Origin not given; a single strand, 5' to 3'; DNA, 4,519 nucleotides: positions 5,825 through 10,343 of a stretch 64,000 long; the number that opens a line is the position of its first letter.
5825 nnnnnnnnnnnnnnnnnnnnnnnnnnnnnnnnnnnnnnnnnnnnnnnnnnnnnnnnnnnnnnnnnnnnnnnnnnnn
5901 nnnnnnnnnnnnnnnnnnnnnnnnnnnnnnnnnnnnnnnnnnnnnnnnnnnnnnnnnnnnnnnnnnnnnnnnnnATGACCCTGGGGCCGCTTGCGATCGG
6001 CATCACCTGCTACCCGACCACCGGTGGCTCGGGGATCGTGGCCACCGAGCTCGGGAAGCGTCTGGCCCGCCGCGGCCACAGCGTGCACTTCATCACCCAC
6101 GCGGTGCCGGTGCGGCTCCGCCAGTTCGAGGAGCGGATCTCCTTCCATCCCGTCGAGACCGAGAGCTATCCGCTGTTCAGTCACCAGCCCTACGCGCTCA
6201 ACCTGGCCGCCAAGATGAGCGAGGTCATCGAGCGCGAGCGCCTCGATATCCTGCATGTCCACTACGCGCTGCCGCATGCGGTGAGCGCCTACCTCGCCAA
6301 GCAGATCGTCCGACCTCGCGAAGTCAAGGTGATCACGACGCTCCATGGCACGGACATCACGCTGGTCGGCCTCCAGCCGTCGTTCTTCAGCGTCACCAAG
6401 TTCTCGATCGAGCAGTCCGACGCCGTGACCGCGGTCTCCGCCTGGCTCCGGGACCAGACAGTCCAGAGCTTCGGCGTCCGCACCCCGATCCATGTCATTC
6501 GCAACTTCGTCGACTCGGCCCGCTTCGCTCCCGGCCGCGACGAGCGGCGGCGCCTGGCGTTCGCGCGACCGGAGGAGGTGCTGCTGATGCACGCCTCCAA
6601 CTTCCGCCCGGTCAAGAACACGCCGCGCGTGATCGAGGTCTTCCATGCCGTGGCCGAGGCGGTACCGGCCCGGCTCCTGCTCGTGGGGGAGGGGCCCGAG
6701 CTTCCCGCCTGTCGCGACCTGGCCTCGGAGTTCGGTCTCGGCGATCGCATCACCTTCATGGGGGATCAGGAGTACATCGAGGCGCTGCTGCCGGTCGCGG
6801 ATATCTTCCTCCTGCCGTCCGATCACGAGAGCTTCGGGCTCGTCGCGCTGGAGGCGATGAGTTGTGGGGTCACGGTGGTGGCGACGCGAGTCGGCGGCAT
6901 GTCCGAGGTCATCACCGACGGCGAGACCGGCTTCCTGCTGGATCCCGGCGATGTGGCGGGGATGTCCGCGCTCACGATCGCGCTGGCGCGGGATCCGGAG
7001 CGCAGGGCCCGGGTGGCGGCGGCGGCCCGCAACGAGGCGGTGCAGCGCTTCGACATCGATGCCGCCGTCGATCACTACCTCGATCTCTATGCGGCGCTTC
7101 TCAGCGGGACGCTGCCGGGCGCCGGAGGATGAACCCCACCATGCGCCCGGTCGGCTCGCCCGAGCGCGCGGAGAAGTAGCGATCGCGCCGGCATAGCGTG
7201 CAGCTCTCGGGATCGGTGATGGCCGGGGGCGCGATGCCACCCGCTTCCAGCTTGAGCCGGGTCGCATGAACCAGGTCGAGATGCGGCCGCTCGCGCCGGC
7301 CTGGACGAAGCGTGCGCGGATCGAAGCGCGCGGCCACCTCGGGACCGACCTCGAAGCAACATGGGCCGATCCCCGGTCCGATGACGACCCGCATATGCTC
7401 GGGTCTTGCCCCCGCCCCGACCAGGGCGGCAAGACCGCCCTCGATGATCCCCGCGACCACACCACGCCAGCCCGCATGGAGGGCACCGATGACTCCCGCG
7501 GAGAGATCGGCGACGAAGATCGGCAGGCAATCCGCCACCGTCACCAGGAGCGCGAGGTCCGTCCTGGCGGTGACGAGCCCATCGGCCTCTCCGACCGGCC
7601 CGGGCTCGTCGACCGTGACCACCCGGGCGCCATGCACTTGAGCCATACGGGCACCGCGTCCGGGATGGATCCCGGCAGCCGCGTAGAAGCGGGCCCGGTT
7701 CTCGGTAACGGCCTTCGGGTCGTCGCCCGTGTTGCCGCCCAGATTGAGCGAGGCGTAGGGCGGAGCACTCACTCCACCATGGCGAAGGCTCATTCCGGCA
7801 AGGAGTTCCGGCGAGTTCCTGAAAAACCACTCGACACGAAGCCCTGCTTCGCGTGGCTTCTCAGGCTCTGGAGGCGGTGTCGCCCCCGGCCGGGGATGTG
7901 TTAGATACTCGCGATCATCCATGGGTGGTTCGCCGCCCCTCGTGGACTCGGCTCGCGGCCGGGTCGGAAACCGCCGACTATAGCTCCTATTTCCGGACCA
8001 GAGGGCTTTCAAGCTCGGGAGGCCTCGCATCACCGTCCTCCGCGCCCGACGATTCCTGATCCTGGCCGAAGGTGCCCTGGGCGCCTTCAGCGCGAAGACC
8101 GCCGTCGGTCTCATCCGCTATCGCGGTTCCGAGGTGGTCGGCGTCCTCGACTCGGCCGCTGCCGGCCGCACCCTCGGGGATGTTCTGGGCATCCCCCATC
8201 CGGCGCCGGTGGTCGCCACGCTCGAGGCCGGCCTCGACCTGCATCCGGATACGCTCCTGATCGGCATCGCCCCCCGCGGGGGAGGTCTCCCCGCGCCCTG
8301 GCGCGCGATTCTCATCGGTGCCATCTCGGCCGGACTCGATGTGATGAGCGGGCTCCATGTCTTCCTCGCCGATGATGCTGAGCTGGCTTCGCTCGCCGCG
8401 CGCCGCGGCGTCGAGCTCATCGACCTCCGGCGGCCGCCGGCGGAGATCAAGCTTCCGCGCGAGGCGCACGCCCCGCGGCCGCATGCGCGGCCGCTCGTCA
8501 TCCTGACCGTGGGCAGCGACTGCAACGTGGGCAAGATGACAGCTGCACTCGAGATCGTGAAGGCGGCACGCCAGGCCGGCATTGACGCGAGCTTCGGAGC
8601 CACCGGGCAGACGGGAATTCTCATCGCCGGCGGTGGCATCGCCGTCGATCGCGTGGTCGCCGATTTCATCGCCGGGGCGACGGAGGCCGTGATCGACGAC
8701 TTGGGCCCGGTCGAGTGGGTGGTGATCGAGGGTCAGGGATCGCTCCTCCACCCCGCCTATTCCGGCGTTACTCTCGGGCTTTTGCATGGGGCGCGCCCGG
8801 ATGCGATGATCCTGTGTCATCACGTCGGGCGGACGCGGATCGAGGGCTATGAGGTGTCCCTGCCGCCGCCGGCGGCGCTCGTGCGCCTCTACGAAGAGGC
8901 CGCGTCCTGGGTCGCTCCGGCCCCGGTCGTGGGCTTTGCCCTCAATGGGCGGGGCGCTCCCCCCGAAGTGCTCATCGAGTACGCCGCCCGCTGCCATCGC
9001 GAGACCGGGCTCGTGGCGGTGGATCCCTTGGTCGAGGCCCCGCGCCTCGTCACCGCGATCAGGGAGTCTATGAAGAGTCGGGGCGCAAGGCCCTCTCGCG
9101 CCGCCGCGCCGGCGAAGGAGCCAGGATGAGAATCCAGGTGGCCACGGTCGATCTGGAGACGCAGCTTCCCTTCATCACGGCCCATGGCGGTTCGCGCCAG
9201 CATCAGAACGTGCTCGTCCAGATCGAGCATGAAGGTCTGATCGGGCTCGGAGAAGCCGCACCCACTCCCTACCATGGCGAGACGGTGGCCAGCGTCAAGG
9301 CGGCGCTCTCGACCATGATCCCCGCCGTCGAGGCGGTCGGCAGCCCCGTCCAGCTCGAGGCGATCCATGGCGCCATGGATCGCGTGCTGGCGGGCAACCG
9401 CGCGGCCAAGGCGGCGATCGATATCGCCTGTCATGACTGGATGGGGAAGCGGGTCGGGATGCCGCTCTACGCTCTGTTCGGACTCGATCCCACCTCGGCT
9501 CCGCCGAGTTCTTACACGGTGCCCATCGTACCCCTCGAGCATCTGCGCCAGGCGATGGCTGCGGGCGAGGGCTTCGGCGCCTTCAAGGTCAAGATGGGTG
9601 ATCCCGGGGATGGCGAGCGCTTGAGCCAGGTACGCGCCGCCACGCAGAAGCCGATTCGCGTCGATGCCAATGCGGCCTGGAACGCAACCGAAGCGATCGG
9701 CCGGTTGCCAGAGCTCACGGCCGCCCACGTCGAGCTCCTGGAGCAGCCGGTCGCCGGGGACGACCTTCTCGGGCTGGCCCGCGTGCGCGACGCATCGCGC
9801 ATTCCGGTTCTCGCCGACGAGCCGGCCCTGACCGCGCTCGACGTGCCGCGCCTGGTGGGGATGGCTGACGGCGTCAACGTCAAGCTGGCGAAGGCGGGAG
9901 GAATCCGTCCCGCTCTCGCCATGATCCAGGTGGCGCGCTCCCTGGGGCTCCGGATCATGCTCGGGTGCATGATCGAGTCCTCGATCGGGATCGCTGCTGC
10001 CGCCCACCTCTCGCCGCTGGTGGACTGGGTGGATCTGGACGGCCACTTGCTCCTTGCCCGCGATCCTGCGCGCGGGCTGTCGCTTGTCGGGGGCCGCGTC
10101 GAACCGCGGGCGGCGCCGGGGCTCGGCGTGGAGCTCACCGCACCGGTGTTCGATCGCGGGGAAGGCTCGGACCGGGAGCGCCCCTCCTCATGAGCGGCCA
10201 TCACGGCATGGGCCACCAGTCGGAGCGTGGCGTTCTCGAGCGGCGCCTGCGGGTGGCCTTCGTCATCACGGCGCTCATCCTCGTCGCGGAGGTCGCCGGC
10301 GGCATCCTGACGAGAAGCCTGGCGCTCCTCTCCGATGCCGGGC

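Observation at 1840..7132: Deacetylase + SAM-methyltransferase translationally coupled to bshC-bshB-bshA: candidate N-methyl-bacillithiol locus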

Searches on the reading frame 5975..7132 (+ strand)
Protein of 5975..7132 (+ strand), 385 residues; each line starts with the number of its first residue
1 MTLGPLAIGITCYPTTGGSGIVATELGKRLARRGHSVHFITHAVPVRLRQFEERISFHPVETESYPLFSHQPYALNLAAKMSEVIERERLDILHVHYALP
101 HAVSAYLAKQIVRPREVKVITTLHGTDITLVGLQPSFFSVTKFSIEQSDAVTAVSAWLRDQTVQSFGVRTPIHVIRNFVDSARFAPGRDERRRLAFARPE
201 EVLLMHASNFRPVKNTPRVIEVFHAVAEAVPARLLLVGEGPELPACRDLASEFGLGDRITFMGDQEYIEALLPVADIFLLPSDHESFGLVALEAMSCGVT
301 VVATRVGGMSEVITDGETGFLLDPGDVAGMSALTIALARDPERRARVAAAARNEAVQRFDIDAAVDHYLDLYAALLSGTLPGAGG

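Call 9: search_protein_families(library=pfam, proteins=[window:5975-7132:+], max_evalue=0.001)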
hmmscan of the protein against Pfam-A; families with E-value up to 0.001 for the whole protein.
window:5975-7132:+ (385 aa): 8 families
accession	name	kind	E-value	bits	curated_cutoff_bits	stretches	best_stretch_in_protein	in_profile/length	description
PF00534.26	Glycos_transf_1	-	3e-35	121.7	26.4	1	198-353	12-171/172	Glycosyl transferases group 1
PF13692.12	Glyco_trans_1_4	-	2.4e-31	109.3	27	1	204-340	4-142/142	Glycosyl transferases group 1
PF13439.12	Glyco_transf_4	-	3.1e-30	105.9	28.5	1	17-183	2-170/170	Glycosyltransferase Family 4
PF13579.12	Glyco_trans_4_4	-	3.2e-20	73.5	29.7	1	17-177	1-157/158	Glycosyl transferase 4-like domain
PF13477.12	Glyco_trans_4_2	-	8.4e-13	49.1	23.4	1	25-154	15-138/139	Glycosyl transferase 4-like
PF20706.3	GT4-conflict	-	3e-11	43.4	26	1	191-353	189-353/385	Family 4 Glycosyltransferase in conflict systems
PF13524.12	Glyco_trans_1_2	-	6.4e-06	26.6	25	1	292-369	68-143/144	Glycosyl transferase-like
PF08323.17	Glyco_transf_5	-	3.6e-05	24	22.7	0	9-47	6-46/239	Starch synthase catalytic domain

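Call 10: search_protein_families(library=ncbifam, proteins=[window:5975-7132:+], max_evalue=0.001)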
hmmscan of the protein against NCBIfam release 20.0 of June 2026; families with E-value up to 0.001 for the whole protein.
window:5975-7132:+ (385 aa): 46 families (the best 25 are shown)
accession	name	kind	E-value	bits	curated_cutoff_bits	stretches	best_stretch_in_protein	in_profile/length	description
TIGR03999.1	thiol_BshA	equivalog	2.6e-151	503.8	273.7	1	7-376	2-374/375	N-acetyl-alpha-D-glucosaminyl L-malate synthase BshA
TIGR03088.1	stp2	hypoth_equivalog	2e-39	135.7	409.05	1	73-376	65-374/374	TIGR03088 family PEP-CTERM/XrtA system glycosyltransferase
NF041876.1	EPS_EpsE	equivalog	1.5e-29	103.4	400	1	74-362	98-383/389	exopolysaccharide biosynthesis GT4 family glycosyltransferase EpsE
TIGR03449.1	mycothiol_MshA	equivalog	7.1e-28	97.6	462.5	1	16-375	20-403/406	D-inositol-3-phosphate glycosyltransferase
TIGR02149.1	glgA_Coryne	subfamily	4.4e-25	88.6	302.4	1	17-374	16-389/391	glycogen synthase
TIGR04063.1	stp3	hypoth_equivalog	5.7e-25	88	442.05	1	144-376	154-396/397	TIGR04063 family PEP-CTERM/XrtA system glycosyltransferase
TIGR04047.1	MSMEG_0565_glyc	hypoth_equivalog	9.9e-24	84.1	259.85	1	8-373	2-372/373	MSMEG_0565 family glycosyltransferase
NF053787.1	GlcN_PG_synth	equivalog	1.5e-21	76.7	480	1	146-376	142-360/361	N-acetylglucosaminyl phosphatidylglycerol synthase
NF038229.1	Glyco4_Geo_Pelo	equivalog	2.2e-21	76.3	400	1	77-376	43-337/338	GPMC system family 4 glycosyltransferase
NF047684.1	TeichurnBiosyTuaC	equivalog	5.7e-20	71.6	550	1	77-374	94-388/391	teichuronic acid biosynthesis protein TuaC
TIGR02095.1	glgA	subfamily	4.4e-18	65.2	328.45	1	198-374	291-476/477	glycogen/starch synthase, ADP-glucose type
TIGR04157.1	glyco_rSAM_CFB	subfamily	1.2e-15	57.5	400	1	145-320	167-346/406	TIGR04157 family glycosyltransferase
NF011726.0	PRK15179.1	equivalog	2.6e-15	55.8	733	1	231-372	548-691/694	Vi polysaccharide biosynthesis protein TviE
NF007396.0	PRK09922.1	equivalog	5.7e-15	55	385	1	145-333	133-319/361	lipopolysaccharide 1,6-galactosyltransferase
NF047880.1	glyco_SdgA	exception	1.2e-14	53.8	800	1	115-359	237-474/488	serine-aspartate repeat adhesin O-glycosyltransferase SdgA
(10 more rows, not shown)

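Call 50: find_homologous_proteins(query=window:5975-7132:+, max_evalue=1e-60)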
Query window:5975-7132:+ (385 aa): 7991 proteins with E <= 1e-60 among 8000 candidates; the best 120 are listed.
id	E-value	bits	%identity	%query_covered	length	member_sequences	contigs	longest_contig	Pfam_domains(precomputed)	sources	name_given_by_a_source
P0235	1.8e-250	848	100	100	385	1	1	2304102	PF00534.27,PF13477.13,PF13579.13,PF13524.13,PF13439.13,PF20706.4,PF13692.13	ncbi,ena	-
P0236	6.6e-204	695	83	98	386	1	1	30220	PF00534.27,PF13477.13,PF13579.13,PF13439.13,PF20706.4,PF13692.13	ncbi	-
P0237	3.6e-201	686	83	98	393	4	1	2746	PF00534.27,PF13477.13,PF13579.13,PF13524.13,PF13439.13,PF20706.4,PF13692.13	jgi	jgi:N-acetyl-alpha-D-glucosaminyl L-malate synthase BshA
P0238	2.5e-200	683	83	97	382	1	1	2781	PF00534.27,PF13477.13,PF13579.13,PF13524.13,PF13439.13,PF20706.4,PF13692.13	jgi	jgi:N-acetyl-alpha-D-glucosaminyl L-malate synthase BshA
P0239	2.9e-200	683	83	98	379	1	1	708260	PF00534.27,PF13477.13,PF13579.13,PF13524.13,PF13439.13,PF20706.4,PF13692.13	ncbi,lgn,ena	-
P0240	3.6e-199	679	84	96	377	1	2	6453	PF00534.27,PF13477.13,PF13579.13,PF13524.13,PF13439.13,PF20706.4,PF13692.13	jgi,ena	-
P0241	1.1e-190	652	78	99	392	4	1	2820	PF00534.27,PF13477.13,PF13579.13,PF13439.13,PF20706.4,PF13692.13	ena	-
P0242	2.1e-186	637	76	95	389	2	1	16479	PF00534.27,PF13477.13,PF13579.13,PF13524.13,PF13439.13,PF20706.4,PF13692.13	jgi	-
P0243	1.5e-182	625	73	99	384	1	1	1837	PF00534.27,PF13477.13,PF13579.13,PF13439.13,PF20706.4,PF13692.13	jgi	jgi:N-acetyl-alpha-D-glucosaminyl L-malate synthase BshA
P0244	6.9e-180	616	74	98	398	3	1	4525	PF00534.27,PF13477.13,PF13579.13,PF13439.13,PF20706.4,PF13692.13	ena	-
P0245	2.8e-179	614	73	98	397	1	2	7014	PF00534.27,PF13477.13,PF13579.13,PF13439.13,PF20706.4,PF13692.13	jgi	jgi:L-malate glycosyltransferase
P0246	4.0e-179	613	77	89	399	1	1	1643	PF00534.27,PF13477.13,PF13579.13,PF13439.13,PF20706.4,PF13692.13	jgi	jgi:N-acetyl-alpha-D-glucosaminyl L-malate synthase BshA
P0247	1.3e-178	612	73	97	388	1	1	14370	PF00534.27,PF13477.13,PF13579.13,PF13524.13,PF13439.13,PF20706.4,PF13692.13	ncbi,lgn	-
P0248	8.5e-178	609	74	98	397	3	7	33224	PF00534.27,PF13477.13,PF13579.13,PF13439.13,PF20706.4,PF13692.13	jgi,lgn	jgi:N-acetyl-alpha-D-glucosaminyl L-malate synthase BshA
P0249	9.9e-178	609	73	98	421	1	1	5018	PF00534.27,PF13477.13,PF13579.13,PF13524.13,PF13439.13,PF20706.4,PF13692.13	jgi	jgi:N-acetyl-alpha-D-glucosaminyl L-malate synthase BshA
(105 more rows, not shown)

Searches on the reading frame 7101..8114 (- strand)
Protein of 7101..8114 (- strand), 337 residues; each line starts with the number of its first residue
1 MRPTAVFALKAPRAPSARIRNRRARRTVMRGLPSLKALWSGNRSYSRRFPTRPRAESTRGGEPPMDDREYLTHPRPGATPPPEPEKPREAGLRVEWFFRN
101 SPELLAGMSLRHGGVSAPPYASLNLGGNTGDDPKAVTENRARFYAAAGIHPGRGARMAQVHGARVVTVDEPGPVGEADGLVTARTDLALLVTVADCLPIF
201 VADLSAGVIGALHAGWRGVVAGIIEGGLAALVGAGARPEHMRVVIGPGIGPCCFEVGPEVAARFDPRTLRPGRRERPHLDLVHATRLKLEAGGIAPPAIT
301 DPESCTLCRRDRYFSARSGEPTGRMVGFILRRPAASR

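Call 9: search_protein_families(library=pfam, proteins=[window:7101-8114:-], max_evalue=0.001)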
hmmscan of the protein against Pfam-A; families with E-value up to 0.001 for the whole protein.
window:7101-8114:- (337 aa): 1 family
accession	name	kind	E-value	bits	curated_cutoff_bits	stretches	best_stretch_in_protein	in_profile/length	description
PF02578.20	Cu-oxidase_4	-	7.9e-70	235.4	22.9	1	110-329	2-237/238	Multi-copper polyphenol oxidoreductase laccase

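Call 10: search_protein_families(library=ncbifam, proteins=[window:7101-8114:-], max_evalue=0.001)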
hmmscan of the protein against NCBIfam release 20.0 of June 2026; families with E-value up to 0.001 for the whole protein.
window:7101-8114:- (337 aa): 2 families
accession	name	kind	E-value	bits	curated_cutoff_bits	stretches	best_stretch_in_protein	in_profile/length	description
TIGR00726.1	TIGR00726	equivalog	8.3e-45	152.8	141.15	1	114-330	1-221/223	peptidoglycan editing factor PgeF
NF007998.1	PRK10723.1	equivalog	1.5e-42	145.8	369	1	105-329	16-240/243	purine nucleoside phosphorylase YfiH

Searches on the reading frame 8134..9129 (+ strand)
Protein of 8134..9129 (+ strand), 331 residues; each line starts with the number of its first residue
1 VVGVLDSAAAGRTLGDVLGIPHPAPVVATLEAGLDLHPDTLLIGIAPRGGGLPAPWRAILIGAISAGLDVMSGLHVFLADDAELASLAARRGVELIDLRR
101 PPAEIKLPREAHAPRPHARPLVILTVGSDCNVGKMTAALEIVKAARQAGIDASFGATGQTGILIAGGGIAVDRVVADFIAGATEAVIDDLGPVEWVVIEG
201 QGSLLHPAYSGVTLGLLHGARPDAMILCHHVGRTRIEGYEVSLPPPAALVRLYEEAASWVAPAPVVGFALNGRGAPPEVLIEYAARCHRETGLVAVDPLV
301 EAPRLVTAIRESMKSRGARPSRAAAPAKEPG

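Call 9: search_protein_families(library=pfam, proteins=[window:8134-9129:+], max_evalue=0.001)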
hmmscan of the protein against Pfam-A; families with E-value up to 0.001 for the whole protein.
window:8134-9129:+ (331 aa): 2 families
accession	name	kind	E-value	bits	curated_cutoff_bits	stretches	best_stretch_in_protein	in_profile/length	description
PF07755.17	DUF1611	-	4.1e-63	212.9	25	1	118-301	10-195/201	Domain of unknown function (DUF1611_C) P-loop domain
PF17396.8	DUF1611_N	-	1.1e-27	96.6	22.6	1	9-101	3-95/95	Domain of unknown function (DUF1611_N) Rossmann-like domain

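Call 10: search_protein_families(library=ncbifam, proteins=[window:8134-9129:+], max_evalue=0.001)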
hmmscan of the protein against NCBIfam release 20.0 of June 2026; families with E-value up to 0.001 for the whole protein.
window:8134-9129:+ (331 aa): 1 family
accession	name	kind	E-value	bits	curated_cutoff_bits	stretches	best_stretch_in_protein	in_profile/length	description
NF041892.1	DgcN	equivalog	2.8e-73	246.7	480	1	38-301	57-317/326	N-acetyltransferase DgcN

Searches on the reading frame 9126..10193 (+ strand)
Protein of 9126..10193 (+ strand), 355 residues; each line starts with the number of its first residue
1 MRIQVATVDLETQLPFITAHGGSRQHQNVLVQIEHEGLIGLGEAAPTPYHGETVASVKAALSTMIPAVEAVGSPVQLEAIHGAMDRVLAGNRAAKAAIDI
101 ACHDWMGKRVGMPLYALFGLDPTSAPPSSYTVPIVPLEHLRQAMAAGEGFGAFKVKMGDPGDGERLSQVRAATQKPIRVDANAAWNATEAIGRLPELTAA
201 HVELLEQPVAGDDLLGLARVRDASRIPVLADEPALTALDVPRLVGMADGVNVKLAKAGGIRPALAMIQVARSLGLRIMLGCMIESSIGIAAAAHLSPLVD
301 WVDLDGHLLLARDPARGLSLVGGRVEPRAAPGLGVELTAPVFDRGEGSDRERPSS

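Call 9: search_protein_families(library=pfam, proteins=[window:9126-10193:+], max_evalue=0.001)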
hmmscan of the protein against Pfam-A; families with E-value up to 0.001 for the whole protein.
window:9126-10193:+ (355 aa): 2 families
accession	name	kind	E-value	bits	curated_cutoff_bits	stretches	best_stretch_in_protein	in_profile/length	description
PF13378.12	MR_MLE_C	-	1.2e-36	127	29.4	1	142-338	5-216/219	Enolase C-terminal domain-like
PF02746.21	MR_MLE_N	-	3e-16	60.1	22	1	3-119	2-117/117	Mandelate racemase / muconate lactonizing enzyme, N-terminal domain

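Call 10: search_protein_families(library=ncbifam, proteins=[window:9126-10193:+], max_evalue=0.001)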
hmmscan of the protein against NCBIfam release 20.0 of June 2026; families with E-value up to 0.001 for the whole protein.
window:9126-10193:+ (355 aa): 16 families
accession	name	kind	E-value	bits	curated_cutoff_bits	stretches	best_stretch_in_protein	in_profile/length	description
NF042940.1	racemase_DgcA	equivalog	6.3e-62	209.6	400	1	5-328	3-317/323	N-acetyl-D-Glu racemase DgcA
NF011708.0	PRK15129.1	equivalog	1.1e-42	146.2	343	1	14-325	15-319/321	L-Ala-D/L-Glu epimerase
TIGR02534.1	mucon_cyclo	subfamily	2e-41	142.3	334.95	1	7-338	8-358/368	muconate/chloromuconate family cycloisomerase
NF041118.1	A_G_epim_Thtga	equivalog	1.1e-40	139.9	500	1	4-317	7-330/341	L-Ala-D/L-Glu epimerase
TIGR01928.1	menC_lowGC_arch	equivalog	9.6e-25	87.3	200.65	1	10-298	5-299/325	o-succinylbenzoate synthase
NF002782.0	PRK02901.1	equivalog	4.9e-23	81.6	288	1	130-329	83-292/328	o-succinylbenzoate synthase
NF043002.1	HProlDhtase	equivalog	9e-21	74.1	500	1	31-335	36-352/366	cis-3-hydroxy-L-proline dehydratase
NF047820.1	TalGalacDh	equivalog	4e-16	58.9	500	1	94-338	107-357/371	L-talarate/galactarate dehydratase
TIGR01927.1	menC_gam_Gplu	equivalog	2e-13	50.3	130.55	1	12-296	7-279/307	o-succinylbenzoate synthase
NF040866.1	AraD_Arch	equivalog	4.5e-11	42.4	650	1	95-343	104-367/372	arabinonate dehydratase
NF043051.1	ManoateDhtManD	equivalog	7.6e-09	34.9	550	0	81-121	72-112/403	D-mannonate dehydratase ManD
NF040790.2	glucon_galact_dh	equivalog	7.8e-09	34.8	750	1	34-119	32-118/390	bifunctional D-gluconate/D-galactonate dehydratase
NF002739.0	PRK02714.1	equivalog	4.2e-08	33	259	1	9-296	11-287/320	o-succinylbenzoate synthase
NF003473.0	PRK05105.1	equivalog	7.3e-06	25.2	236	1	175-296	165-287/331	o-succinylbenzoate synthase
NF011654.0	PRK15072.1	subfamily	2.1e-05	23.6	430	0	82-120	73-111/404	D-galactonate dehydratase family protein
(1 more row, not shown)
